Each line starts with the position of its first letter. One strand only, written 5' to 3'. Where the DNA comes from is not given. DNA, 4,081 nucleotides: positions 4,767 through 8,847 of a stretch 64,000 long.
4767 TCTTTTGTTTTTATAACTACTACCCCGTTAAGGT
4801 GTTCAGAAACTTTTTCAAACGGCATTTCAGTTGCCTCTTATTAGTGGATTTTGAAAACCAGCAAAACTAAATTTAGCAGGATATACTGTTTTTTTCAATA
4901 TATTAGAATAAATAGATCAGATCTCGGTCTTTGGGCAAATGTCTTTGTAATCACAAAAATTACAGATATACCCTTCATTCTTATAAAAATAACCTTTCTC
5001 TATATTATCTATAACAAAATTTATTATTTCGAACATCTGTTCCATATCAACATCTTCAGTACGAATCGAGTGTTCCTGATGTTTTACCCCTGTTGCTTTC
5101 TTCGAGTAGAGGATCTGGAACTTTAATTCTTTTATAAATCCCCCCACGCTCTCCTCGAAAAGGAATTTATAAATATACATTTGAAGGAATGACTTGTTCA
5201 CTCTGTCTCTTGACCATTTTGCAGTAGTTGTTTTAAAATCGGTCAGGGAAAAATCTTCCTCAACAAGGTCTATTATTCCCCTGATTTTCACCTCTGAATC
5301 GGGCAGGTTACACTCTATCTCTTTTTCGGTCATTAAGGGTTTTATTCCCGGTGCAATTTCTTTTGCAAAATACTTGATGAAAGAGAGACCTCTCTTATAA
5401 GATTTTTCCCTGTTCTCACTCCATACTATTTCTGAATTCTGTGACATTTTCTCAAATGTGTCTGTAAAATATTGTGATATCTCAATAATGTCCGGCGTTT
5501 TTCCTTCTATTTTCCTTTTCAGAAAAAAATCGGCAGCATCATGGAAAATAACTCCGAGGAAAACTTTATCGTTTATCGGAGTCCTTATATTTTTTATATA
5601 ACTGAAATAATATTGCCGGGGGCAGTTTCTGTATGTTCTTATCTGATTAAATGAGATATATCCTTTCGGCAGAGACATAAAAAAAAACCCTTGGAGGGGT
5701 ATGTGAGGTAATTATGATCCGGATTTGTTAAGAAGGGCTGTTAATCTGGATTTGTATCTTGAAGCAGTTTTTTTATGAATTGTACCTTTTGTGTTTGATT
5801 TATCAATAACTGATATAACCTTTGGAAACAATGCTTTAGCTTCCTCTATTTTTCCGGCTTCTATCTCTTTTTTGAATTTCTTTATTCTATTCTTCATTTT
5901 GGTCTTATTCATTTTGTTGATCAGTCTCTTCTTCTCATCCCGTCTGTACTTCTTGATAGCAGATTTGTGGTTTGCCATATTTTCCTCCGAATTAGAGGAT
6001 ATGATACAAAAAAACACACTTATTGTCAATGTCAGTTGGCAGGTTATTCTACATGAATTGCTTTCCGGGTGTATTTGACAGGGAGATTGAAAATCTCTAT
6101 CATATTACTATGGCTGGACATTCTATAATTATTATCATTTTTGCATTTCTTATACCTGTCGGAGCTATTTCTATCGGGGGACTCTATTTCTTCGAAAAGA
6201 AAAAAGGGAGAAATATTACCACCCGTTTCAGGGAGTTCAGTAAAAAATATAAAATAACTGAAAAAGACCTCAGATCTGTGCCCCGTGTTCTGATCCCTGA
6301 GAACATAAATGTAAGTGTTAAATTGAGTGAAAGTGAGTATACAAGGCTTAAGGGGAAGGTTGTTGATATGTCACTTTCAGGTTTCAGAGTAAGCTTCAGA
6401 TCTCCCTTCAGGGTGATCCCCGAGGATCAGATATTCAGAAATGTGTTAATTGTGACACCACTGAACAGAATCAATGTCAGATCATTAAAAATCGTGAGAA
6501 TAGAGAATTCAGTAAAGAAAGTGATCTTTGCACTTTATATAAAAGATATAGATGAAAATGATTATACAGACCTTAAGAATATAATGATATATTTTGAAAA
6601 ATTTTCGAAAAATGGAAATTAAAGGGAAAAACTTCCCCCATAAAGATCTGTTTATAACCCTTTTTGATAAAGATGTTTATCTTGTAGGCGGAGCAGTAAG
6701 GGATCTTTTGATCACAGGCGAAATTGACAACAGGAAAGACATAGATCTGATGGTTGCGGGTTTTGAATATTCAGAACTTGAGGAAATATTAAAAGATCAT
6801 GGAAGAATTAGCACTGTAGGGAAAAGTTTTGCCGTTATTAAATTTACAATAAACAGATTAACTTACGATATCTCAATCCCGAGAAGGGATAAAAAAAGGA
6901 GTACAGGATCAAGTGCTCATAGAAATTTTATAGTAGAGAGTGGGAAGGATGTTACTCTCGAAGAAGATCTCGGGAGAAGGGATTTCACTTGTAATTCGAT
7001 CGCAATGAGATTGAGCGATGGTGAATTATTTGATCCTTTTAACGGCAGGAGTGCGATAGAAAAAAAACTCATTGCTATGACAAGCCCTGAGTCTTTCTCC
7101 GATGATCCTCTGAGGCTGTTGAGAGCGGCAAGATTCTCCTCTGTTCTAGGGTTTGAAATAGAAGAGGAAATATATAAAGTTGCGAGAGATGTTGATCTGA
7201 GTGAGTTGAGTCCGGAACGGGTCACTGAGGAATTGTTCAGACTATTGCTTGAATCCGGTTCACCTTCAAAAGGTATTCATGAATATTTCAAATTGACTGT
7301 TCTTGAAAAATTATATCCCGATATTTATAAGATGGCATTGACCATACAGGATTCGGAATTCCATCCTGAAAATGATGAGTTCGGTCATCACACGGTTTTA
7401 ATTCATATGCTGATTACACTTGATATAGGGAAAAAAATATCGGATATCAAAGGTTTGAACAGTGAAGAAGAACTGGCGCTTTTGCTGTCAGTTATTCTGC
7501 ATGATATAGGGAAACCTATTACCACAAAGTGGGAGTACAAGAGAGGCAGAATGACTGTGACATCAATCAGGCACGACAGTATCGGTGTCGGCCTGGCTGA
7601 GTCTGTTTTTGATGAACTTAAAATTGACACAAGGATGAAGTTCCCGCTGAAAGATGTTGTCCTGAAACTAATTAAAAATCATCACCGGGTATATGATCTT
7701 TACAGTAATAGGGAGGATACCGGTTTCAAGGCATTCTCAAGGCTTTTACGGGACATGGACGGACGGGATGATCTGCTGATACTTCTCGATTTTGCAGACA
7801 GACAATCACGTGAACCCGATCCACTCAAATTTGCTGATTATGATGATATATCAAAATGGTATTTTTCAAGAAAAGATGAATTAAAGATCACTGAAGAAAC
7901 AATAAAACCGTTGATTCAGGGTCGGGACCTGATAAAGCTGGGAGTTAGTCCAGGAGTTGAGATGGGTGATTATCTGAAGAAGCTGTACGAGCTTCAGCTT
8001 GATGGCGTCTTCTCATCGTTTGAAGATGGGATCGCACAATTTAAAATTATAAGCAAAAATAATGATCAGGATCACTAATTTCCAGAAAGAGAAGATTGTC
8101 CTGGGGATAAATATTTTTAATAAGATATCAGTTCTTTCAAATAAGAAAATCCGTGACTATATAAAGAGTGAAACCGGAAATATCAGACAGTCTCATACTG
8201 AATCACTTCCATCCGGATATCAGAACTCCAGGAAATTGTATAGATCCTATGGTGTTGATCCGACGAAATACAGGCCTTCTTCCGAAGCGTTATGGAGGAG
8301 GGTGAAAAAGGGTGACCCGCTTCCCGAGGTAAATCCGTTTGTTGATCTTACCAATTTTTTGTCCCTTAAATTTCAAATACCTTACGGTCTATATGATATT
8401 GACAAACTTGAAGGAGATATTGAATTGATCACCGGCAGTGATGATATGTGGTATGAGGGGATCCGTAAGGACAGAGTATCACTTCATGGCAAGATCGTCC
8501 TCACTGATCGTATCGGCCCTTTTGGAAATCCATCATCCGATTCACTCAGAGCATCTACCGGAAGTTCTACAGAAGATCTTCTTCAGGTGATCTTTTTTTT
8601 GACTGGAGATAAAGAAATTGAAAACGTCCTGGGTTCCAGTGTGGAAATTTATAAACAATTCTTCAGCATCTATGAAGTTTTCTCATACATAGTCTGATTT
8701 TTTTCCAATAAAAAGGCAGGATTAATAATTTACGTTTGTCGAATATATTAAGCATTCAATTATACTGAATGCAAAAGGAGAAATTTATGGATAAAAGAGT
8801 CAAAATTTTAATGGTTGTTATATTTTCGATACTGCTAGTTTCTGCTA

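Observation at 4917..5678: Orphan Cas4-like Fe-S PD-(D/E)xK nuclease with no CRISPR-Cas context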

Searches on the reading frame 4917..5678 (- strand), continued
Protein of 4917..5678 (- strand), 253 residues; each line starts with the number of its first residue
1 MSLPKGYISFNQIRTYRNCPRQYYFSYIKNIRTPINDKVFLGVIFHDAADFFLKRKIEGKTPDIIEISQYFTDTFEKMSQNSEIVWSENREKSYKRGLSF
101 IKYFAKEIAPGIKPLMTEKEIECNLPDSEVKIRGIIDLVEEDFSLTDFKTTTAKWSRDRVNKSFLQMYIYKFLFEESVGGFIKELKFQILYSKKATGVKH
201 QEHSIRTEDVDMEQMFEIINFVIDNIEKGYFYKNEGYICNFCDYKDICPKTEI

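Call 63: get_annotated_region(hit=H2, flank=4000)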
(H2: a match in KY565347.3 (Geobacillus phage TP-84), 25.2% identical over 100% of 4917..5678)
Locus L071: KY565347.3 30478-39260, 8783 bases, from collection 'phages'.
description: Geobacillus phage TP-84, complete genome.
organism: Geobacillus phage TP-84 (NCBI taxid 1965361)
taxonomy: Viruses; Duplodnaviria; Heunggongvirae; Uroviricota; Caudoviricetes; Saundersvirus; Saundersvirus Tp84
host: Geobacillus stearothermophilus 2184; source: greenhouse soil; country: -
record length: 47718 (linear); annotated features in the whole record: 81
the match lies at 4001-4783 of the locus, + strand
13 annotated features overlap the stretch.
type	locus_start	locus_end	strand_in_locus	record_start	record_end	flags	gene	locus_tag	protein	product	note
CDS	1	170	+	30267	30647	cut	-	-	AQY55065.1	putative membrane protein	-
CDS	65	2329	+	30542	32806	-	-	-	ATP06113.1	hypothetical protein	-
CDS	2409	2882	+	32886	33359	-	-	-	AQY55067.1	hypothetical protein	-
CDS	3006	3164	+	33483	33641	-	-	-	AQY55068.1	hypothetical protein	-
CDS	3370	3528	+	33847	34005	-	-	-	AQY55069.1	hypothetical protein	-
CDS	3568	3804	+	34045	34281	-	-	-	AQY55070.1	transcriptional regulator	-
CDS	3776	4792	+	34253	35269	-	-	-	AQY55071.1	RecB-like protein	-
CDS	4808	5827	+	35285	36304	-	-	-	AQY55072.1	DNA single strand annealing protein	-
CDS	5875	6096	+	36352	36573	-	-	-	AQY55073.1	hypothetical protein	-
CDS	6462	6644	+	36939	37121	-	-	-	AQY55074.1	hypothetical protein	-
CDS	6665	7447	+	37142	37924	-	-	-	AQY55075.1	hypothetical protein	-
CDS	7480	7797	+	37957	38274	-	-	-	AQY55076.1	replicative helicase inhibitor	-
CDS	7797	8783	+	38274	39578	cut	-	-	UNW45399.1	replicative DNA helicase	-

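Call 77: search_protein_families(library=ncbifam, proteins=[L004:3828-4637:+, L006:3865-4674:+, L006:5841-6158:+], max_evalue=0.01)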
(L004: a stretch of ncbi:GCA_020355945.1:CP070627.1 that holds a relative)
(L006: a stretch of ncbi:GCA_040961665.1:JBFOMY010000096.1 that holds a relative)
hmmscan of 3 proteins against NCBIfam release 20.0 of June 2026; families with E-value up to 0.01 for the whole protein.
L004:3828-4637:+ (269 aa): 16 families
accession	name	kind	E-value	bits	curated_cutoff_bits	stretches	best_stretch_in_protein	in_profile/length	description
TIGR00268.2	TIGR00268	equivalog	7.1e-64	215.6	150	1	12-267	3-257/259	ATP-dependent sacrificial sulfur transferase LarE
NF006351.0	PRK08576.1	equivalog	3.9e-08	32.3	290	1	17-127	230-337/436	hypothetical protein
TIGR03573.1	WbuX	subfamily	9.3e-08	31.9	203.2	1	6-131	44-172/344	N-acetyl sugar amidotransferase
NF010588.0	PRK13981.1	equivalog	8.3e-07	27.8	479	1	23-88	286-351/546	NAD+ synthase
NF010587.0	PRK13980.1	equivalog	1.2e-06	28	255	1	22-93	31-102/267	NAD+ synthase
TIGR02432.1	lysidine_TilS_N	equivalog_domain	1.3e-06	28.5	93.6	1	24-92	1-73/189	tRNA lysidine(34) synthetase TilS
NF000848.1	PRK00074.1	equivalog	1.4e-06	27.2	400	1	6-135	198-330/512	glutamine-hydrolyzing GMP synthase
TIGR00884.1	guaA_Cterm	equivalog_domain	7.7e-06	25.4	338.75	1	11-136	6-133/310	glutamine-hydrolyzing GMP synthase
NF010367.0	PRK13795.1-2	equivalog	2.8e-05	22.8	456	1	24-112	244-333/584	hypothetical protein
NF007942.0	PRK10660.1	equivalog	0.0001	21.2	606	1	13-102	8-103/439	tRNA lysidine(34) synthetase TilS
NF010366.0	PRK13795.1-1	equivalog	0.00012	20.3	745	1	25-91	269-336/667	hypothetical protein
TIGR00552.1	nadE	equivalog_domain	0.00028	20.2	63.65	1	20-89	20-90/251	NAD(+) synthase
NF007972.0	PRK10696.1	equivalog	0.00061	19.2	272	1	19-86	35-101/295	tRNA 2-thiocytidine(32) synthetase TtcA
NF002048.0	PRK00876.1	subfamily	0.0023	16.8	313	1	13-77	25-92/330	NAD(+) synthase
NF010369.0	PRK13795.1-4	equivalog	0.0027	16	1086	1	7-77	231-305/633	hypothetical protein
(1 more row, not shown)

L006:3865-4674:+ (269 aa): 4 families
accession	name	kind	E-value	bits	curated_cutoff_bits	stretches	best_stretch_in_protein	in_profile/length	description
TIGR00268.2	TIGR00268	equivalog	4e-61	206.5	150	1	11-267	1-257/259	ATP-dependent sacrificial sulfur transferase LarE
NF010588.0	PRK13981.1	equivalog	0.0039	15.6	479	1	24-73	286-335/546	NAD+ synthase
TIGR03573.1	WbuX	subfamily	0.0068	15.9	203.2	0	26-133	63-174/344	N-acetyl sugar amidotransferase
NF007972.0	PRK10696.1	equivalog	0.0074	15.6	272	0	21-41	39-59/295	tRNA 2-thiocytidine(32) synthetase TtcA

L006:5841-6158:+ (105 aa): 1 family
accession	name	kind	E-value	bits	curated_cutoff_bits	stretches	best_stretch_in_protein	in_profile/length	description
TIGR02266.1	gmx_TIGR02266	paralog_domain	5.7e-10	39.3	68.7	1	8-99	1-90/96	TIGR02266 family protein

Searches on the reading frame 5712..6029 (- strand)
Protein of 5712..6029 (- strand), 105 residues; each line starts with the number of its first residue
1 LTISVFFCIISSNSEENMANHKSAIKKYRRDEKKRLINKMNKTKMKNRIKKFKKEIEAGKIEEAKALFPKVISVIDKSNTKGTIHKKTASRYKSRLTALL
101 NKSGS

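Call 13: search_protein_families(library=pfam, proteins=[window:5712-6029:-], max_evalue=0.001)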
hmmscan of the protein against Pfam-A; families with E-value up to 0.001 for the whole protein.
window:5712-6029:- (105 aa): 1 family
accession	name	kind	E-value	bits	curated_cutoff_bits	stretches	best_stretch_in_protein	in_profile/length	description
PF01649.23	Ribosomal_S20p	-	5.8e-26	91.4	29.5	1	19-101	1-83/83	Ribosomal protein S20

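Call 68: find_related_loci(query=A2, collection=metagenome_contigs, flank=2500)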
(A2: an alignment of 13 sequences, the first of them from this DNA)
Query A2 (88 aa) in metagenome_contigs; peptide patterns used: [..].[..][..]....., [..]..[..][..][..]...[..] (x = any residue, [..] = any of these).
600 stretches matched a pattern (row limit reached: there are more); 544 encode a relative of the query (tblastn E <= 1e-3); the best 80 are kept; 80 distinct loci.
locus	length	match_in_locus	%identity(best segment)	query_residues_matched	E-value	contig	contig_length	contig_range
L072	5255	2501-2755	65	1-85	2e-33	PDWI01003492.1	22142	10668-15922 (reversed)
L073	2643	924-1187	90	1-88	3e-32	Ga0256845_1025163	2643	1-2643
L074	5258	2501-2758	57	1-86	7e-30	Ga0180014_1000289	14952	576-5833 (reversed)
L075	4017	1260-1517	56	1-86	1e-28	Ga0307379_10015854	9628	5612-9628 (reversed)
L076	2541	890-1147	56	1-86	3e-28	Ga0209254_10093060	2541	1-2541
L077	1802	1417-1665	58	1-83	1e-28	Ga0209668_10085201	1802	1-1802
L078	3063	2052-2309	57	1-86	1e-28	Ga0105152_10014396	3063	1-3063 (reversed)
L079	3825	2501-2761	51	1-87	4e-26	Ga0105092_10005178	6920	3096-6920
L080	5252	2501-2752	54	1-84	1e-24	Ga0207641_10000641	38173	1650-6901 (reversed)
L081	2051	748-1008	48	1-87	3e-24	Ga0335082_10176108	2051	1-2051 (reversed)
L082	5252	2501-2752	54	1-84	4e-24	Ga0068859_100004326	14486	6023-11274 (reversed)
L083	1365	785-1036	52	1-84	3e-23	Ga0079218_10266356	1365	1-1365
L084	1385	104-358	47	1-85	1e-22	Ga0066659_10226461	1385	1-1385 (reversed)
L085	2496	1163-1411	47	1-83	2e-22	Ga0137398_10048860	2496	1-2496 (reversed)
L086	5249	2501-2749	47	1-83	2e-22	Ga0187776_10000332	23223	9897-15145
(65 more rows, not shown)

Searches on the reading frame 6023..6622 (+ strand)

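Call 13: search_protein_families(library=pfam, proteins=[window:6023-6622:+], max_evalue=0.001)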
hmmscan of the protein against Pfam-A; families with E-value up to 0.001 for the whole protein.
window:6023-6622:+ (199 aa): 1 family
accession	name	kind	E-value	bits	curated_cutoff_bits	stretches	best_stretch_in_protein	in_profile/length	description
PF07238.19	PilZ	-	7.4e-05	23.5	22.5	1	84-187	3-99/102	PilZ domain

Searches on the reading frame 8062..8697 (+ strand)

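Call 13: search_protein_families(library=pfam, proteins=[window:8062-8697:+], max_evalue=0.001)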
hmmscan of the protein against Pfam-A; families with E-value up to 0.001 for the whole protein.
window:8062-8697:+ (211 aa): 1 family
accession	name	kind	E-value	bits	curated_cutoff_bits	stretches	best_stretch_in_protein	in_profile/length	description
PF03483.22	B3_4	-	3e-15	56.7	29.3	1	57-150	3-96/174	B3/4 domain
